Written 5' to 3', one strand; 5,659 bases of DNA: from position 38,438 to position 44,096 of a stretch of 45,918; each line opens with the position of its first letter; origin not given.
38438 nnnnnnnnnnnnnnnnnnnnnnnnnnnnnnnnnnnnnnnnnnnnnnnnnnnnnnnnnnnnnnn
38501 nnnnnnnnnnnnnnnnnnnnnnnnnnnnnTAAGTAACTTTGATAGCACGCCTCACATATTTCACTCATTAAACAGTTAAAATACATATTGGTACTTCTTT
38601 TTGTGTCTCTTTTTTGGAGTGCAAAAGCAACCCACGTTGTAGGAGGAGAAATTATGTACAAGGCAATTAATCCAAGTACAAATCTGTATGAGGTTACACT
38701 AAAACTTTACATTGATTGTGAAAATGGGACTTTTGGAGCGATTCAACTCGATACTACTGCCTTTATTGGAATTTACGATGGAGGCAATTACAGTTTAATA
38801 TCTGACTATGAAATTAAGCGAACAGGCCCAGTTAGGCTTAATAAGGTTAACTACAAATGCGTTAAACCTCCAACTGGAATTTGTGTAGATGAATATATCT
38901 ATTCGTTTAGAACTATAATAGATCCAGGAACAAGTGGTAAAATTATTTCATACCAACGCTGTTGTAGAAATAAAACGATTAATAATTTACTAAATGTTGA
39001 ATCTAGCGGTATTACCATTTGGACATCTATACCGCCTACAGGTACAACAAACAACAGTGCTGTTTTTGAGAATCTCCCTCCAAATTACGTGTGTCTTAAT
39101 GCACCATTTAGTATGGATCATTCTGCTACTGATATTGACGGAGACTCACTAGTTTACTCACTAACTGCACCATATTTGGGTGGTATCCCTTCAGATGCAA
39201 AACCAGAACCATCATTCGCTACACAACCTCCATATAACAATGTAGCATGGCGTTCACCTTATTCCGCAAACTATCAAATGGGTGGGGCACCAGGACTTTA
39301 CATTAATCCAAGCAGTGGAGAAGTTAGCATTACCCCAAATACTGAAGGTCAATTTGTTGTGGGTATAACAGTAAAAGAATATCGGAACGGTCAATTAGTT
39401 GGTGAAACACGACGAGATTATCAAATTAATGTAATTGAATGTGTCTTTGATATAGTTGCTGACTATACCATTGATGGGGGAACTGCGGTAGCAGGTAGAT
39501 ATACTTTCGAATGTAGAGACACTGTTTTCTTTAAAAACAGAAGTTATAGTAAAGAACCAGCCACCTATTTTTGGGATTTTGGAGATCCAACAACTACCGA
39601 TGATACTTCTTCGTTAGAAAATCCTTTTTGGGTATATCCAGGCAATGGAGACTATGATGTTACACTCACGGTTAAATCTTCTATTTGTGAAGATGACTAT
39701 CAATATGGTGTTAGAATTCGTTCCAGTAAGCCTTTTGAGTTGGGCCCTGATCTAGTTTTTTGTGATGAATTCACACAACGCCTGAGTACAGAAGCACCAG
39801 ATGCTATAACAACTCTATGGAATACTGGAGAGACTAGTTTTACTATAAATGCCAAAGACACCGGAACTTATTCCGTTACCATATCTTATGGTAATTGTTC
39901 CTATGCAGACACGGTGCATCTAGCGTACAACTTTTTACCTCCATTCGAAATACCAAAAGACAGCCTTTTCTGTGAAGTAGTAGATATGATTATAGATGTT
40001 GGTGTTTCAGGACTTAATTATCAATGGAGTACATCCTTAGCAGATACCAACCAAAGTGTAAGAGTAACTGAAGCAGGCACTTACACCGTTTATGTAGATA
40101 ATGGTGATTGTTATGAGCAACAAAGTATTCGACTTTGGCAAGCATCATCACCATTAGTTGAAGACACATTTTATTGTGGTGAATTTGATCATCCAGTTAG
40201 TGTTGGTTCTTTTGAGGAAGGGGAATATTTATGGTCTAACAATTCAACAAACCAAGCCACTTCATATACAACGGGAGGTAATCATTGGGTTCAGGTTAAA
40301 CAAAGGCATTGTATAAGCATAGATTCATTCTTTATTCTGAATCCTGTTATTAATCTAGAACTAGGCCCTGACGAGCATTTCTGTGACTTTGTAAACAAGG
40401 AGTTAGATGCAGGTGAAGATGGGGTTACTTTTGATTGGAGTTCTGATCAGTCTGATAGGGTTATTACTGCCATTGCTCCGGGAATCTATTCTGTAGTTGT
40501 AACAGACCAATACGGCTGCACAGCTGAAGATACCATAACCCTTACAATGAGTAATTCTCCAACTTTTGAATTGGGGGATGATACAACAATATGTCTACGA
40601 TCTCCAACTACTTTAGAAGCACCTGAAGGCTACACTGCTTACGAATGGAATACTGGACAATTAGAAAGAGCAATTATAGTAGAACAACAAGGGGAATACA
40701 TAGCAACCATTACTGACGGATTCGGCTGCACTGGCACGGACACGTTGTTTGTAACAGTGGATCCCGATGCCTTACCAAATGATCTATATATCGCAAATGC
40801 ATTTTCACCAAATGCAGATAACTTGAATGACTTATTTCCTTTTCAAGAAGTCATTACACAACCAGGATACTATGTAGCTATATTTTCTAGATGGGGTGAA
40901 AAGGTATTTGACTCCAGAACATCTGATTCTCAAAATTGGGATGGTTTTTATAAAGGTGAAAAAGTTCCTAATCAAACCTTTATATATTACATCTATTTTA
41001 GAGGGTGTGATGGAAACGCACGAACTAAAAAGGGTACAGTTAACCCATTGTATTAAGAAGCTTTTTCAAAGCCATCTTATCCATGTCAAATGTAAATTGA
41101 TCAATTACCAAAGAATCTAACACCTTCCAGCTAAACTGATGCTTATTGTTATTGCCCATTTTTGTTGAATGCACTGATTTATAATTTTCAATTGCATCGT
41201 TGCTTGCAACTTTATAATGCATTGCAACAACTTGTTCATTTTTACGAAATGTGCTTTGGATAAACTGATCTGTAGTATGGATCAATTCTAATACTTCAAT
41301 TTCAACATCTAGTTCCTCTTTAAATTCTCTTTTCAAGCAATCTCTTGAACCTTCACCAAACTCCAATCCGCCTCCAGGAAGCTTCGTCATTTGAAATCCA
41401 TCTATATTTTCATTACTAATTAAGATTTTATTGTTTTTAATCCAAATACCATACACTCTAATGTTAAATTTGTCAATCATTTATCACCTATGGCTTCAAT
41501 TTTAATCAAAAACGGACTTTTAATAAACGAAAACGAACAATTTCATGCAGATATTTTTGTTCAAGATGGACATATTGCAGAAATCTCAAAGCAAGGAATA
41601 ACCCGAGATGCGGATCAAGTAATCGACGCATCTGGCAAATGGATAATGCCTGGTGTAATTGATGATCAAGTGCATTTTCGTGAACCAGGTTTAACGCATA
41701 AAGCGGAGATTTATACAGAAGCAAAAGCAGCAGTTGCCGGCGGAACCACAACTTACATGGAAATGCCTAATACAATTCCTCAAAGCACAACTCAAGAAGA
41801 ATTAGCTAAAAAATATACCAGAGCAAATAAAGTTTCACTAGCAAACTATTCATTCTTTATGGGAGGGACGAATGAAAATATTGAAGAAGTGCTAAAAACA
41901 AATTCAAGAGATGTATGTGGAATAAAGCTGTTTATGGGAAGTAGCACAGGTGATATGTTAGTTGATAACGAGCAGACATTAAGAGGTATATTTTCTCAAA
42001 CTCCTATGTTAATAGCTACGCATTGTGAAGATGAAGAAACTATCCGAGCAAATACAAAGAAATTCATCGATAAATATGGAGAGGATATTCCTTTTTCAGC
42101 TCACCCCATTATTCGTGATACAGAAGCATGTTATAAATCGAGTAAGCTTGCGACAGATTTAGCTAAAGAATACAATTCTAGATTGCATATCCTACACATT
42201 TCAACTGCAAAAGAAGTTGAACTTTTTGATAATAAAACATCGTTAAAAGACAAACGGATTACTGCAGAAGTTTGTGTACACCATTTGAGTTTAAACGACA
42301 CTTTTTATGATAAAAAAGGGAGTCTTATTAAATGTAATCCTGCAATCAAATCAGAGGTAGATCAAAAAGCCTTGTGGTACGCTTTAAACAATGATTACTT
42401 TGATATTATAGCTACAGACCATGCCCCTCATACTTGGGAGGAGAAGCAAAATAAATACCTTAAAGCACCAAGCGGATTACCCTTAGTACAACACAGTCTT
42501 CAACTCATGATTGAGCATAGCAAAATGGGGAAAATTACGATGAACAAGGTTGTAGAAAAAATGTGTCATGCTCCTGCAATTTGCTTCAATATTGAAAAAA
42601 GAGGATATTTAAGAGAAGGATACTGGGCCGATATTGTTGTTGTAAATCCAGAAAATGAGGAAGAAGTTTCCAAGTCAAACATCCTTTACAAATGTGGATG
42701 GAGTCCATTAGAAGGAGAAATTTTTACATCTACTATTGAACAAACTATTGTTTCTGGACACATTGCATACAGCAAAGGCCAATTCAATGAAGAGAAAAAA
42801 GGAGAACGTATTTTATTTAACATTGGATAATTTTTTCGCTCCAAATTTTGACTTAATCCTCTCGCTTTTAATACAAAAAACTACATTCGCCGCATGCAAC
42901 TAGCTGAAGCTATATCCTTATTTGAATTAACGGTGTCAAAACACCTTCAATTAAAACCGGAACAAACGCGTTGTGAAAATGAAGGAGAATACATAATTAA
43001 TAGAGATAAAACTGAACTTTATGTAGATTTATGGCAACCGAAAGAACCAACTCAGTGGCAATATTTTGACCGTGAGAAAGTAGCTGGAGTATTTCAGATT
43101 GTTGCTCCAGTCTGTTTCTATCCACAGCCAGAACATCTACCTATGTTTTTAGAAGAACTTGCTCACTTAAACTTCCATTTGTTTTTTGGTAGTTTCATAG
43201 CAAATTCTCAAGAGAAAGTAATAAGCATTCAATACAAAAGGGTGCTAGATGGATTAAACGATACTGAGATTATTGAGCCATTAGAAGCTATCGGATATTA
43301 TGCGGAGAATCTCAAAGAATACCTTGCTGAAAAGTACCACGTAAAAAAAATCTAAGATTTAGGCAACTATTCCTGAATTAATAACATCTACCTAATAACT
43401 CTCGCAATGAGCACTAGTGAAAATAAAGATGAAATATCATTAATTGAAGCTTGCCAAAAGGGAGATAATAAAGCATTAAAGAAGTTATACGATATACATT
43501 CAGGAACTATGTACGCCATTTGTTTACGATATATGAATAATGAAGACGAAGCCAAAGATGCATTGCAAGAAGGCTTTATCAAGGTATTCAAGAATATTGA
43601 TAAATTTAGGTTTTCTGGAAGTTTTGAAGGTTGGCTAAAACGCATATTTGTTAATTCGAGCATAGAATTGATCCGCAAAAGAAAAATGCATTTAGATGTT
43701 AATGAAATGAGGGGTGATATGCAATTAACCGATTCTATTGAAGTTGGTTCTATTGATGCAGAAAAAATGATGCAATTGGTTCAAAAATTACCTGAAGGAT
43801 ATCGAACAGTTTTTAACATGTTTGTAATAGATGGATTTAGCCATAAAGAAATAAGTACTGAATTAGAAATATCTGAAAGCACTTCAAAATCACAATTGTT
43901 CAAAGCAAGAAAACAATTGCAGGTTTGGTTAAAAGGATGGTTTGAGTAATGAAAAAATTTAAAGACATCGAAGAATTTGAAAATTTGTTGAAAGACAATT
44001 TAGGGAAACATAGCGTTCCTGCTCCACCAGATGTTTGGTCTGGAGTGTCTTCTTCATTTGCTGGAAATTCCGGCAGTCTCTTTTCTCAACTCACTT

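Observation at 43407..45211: ECF sigma factor coupled to a membrane-anchored partner that ends in a T9SS type-B sorting domain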

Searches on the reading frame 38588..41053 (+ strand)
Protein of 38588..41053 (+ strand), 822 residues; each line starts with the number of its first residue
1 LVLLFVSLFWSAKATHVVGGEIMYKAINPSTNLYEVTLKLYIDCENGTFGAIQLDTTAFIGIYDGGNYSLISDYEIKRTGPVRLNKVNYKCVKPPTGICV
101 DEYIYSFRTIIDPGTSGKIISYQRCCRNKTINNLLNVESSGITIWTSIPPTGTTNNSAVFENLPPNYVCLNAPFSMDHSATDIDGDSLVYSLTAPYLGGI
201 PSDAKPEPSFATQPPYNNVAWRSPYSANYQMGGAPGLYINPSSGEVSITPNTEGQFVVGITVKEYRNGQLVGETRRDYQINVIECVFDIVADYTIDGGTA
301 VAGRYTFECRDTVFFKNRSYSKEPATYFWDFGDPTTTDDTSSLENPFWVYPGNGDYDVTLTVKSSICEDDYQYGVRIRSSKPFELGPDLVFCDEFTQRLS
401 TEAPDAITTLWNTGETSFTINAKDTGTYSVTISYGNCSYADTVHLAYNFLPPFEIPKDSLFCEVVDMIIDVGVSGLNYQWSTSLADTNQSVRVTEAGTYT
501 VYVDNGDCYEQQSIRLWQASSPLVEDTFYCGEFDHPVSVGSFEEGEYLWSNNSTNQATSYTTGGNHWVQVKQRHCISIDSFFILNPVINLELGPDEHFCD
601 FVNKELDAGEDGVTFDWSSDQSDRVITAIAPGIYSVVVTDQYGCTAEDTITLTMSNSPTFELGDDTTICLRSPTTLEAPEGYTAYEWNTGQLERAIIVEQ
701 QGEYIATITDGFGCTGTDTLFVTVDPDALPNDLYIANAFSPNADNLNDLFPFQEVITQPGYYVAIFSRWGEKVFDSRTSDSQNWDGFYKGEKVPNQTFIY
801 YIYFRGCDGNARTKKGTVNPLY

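Call 3: search_protein_families(library=pfam, proteins=[window:38588-41053:+], max_evalue=1)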
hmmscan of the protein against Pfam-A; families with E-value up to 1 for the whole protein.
window:38588-41053:+ (822 aa): 6 families
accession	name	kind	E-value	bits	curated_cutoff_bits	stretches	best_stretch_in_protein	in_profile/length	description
PF13585.12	CHU_C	-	1.8e-14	54.1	27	1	735-817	3-83/86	CHU_C Type IX secretion signal domain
PF18911.6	PKD_4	-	2.9e-07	30.9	27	1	317-364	25-70/85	PKD domain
PF00801.26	PKD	-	0.00023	21.5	23.5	1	307-365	11-68/80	PKD domain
PF09394.16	Inhibitor_I42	-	0.13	13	27.2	0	683-723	18-60/91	Chagasin family peptidase inhibitor I42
PF08308.17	PEGA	-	0.16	12.3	20.8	0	412-435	21-44/71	PEGA domain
PF24312.1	Ig-like_POM152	-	0.27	12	27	0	480-501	50-71/89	Nucleoporin POM152, Ig-like domain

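Call 4: search_protein_families(library=ncbifam, proteins=[window:38588-41053:+], max_evalue=1)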
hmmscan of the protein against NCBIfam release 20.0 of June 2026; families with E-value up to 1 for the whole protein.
window:38588-41053:+ (822 aa): 1 family
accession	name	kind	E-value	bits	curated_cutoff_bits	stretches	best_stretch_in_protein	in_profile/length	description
TIGR04131.1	Bac_Flav_CTERM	domain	1.5e-12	47.5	35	1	735-805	3-72/85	T9SS type B sorting domain-containing protein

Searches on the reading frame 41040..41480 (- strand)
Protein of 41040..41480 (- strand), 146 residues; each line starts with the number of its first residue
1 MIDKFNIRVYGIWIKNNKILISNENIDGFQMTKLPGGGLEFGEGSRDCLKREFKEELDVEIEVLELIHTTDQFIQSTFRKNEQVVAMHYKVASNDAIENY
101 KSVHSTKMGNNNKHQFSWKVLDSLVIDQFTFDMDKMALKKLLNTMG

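Call 16: search_protein_families(library=pfam, proteins=[window:41040-41480:-], max_evalue=0.01)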
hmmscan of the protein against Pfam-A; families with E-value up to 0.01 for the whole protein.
window:41040-41480:- (146 aa): 1 family
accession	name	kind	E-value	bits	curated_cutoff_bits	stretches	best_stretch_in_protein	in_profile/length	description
PF00293.34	NUDIX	-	2.8e-09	37.5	21.1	1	10-90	6-92/134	NUDIX domain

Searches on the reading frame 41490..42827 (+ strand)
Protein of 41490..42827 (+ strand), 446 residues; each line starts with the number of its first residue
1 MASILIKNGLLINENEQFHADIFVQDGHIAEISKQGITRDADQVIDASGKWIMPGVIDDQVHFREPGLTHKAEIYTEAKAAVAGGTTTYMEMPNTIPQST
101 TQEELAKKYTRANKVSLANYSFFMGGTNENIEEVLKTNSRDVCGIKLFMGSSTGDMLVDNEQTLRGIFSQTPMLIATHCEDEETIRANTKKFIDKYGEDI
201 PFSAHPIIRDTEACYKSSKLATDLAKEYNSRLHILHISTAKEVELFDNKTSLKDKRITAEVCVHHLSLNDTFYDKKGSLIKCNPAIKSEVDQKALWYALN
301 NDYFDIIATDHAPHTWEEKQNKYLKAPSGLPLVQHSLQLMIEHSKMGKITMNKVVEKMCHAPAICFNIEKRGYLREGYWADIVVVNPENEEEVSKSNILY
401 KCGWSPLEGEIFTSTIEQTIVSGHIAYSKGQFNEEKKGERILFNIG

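Call 16: search_protein_families(library=pfam, proteins=[window:41490-42827:+], max_evalue=0.01)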
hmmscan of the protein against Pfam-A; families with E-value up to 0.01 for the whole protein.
window:41490-42827:+ (446 aa): 2 families
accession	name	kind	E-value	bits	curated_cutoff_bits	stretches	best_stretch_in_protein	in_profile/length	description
PF01979.26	Amidohydro_1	-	4.5e-16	59.5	25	1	51-424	1-343/345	Amidohydrolase family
PF07969.17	Amidohydro_3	-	2.4e-07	31.1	29.7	1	347-427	405-472/472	Amidohydrolase family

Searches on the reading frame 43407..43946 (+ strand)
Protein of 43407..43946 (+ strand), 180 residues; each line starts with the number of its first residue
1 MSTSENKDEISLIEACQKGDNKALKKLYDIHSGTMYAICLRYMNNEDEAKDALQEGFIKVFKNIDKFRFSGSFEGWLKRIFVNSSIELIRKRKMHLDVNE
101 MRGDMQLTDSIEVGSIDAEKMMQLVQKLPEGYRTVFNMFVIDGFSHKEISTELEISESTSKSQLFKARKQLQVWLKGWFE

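Call 3: search_protein_families(library=pfam, proteins=[window:43407-43946:+], max_evalue=1)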
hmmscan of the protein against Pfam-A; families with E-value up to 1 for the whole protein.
window:43407-43946:+ (180 aa): 7 families
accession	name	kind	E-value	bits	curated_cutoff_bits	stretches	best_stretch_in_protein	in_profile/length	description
PF08281.18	Sigma70_r4_2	-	3.9e-17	62.1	25.7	1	119-171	2-54/54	Sigma-70, region 4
PF04542.20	Sigma70_r2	-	4.3e-15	55.7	24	1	27-93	1-69/71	Sigma-70 region 2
PF07638.17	Sigma70_ECF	-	3.1e-07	30.9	21.1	1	112-173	122-181/185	ECF sigma factor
PF04545.22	Sigma70_r4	-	3.2e-05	23.8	24.1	1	126-172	3-49/50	Sigma-70, region 4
PF12645.13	HTH_16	-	0.00084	19.8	22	1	11-68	2-65/65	Helix-turn-helix domain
PF00196.25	GerE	-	0.0091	16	23.5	1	140-161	14-35/57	Bacterial regulatory proteins, luxR family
PF07374.17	DUF1492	-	0.01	16.4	21.5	1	123-171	50-99/100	Protein of unknown function (DUF1492)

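Call 4: search_protein_families(library=ncbifam, proteins=[window:43407-43946:+], max_evalue=1)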
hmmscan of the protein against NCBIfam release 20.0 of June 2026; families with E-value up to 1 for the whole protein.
window:43407-43946:+ (180 aa): 109 families (the best 25 are shown)
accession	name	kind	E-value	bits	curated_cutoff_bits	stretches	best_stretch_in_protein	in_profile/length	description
NF007223.0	PRK09641.1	equivalog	1.1e-28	100.3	209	1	11-174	7-183/187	RNA polymerase sigma factor SigW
NF008888.0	PRK11922.1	equivalog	1.4e-28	100.1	204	1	4-173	12-194/231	RNA polymerase sigma factor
TIGR02937.1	sigma70-ECF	superfamily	4e-27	94.8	42.9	1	23-173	2-163/165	sigma-70 family RNA polymerase sigma factor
TIGR02954.1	Sig70_famx3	hypoth_equivalog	1.8e-26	92.9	188.5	1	9-176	3-168/170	RNA polymerase sigma-70 factor, TIGR02954 family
TIGR02985.1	Sig70_bacteroi1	subfamily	3.9e-26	92.2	126.4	1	23-172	2-159/162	RNA polymerase sigma-70 factor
TIGR02948.1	SigW_bacill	equivalog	4.5e-26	92.1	243.1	1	12-172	8-181/187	RNA polymerase sigma factor SigW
NF007216.0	PRK09638.1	equivalog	3.6e-24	85.5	194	1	6-172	2-171/180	RNA polymerase sigma factor SigY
NF007225.0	PRK09643.1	equivalog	1.6e-23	83.5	190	1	5-176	10-183/204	RNA polymerase sigma factor SigM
NF009171.0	PRK12518.1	equivalog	4.1e-23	82.2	208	1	6-176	11-185/191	RNA polymerase sigma factor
NF058625.1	sigma_PG0214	equivalog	4.9e-23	81.7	130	1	33-173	15-159/170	GFO_1088 family ECF-type sigma factor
NF004113.0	PRK05602.1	equivalog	2.1e-22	79.8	208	1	5-176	28-202/211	RNA polymerase sigma factor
TIGR02950.1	SigM_subfam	subfamily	5.2e-22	78.4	147.95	1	24-173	2-156/159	RNA polymerase sigma factor, SigM family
NF009174.0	PRK12522.1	equivalog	6.2e-22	78.4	217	1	22-177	3-169/175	RNA polymerase sigma factor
NF006930.0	PRK09415.1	subfamily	1.3e-21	77.3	198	1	20-176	14-176/179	RNA polymerase factor sigma C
NF009166.1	PRK12513.1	equivalog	2.2e-20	73.2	206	1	4-175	5-186/193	RNA polymerase sigma factor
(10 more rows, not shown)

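Call 65: search_solved_structures(query=window:43407-43946:+, max_evalue=0.00001)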
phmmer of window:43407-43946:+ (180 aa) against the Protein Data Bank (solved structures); distinct sequences matched with E-value up to 0.00001: 17.
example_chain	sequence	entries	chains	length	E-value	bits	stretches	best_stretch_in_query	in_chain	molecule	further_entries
5wuq_A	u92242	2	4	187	4.5e-21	78.6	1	13-175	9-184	ECF RNA polymerase sigma factor SigW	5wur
6in7_B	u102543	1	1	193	2.9e-17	66.3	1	9-172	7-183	RNA polymerase sigma-H factor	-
8z6g_B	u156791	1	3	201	2.9e-17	66.3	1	7-172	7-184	RNA polymerase sigma factor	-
6jbq_F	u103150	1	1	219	1.7e-15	60.5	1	3-171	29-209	ECF RNA polymerase sigma-E factor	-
1or7_A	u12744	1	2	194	1.8e-15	60.4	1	6-171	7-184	RNA polymerase sigma-E factor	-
9m9d_F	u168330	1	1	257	4.8e-14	55.8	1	26-175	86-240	ECF RNA polymerase sigma factor SigE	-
9m9e_F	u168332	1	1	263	5.2e-14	55.7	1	26-175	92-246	ECF RNA polymerase sigma factor SigE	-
9m98_F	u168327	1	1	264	5.2e-14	55.7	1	26-175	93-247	ECF RNA polymerase sigma factor SigE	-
5zx2_F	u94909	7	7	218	4e-11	46.3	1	35-173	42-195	ECF RNA polymerase sigma factor SigH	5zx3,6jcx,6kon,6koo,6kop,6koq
6jcy_F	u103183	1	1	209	1.1e-10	44.9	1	35-173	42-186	ECF RNA polymerase sigma factor SigH,ECF RNA polymerase sigma factor SigE,ECF RNA polymera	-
2map_A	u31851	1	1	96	5e-10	42.7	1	8-87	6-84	RNA polymerase sigma factor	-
2mao_A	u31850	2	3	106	5.5e-10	42.6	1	8-89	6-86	RNA polymerase sigma factor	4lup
5or5_A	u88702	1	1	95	1.9e-09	40.8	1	8-87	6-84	ECF RNA polymerase sigma-E factor,ECF RNA polymerase sigma factor SigW,ECF RNA polymerase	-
5uxx_A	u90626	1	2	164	2.1e-07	34.2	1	37-176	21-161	RNA polymerase sigma factor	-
6dv9_F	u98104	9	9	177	5.2e-07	32.9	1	22-175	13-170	ECF RNA polymerase sigma factor SigL | RNA polymerase sigma factor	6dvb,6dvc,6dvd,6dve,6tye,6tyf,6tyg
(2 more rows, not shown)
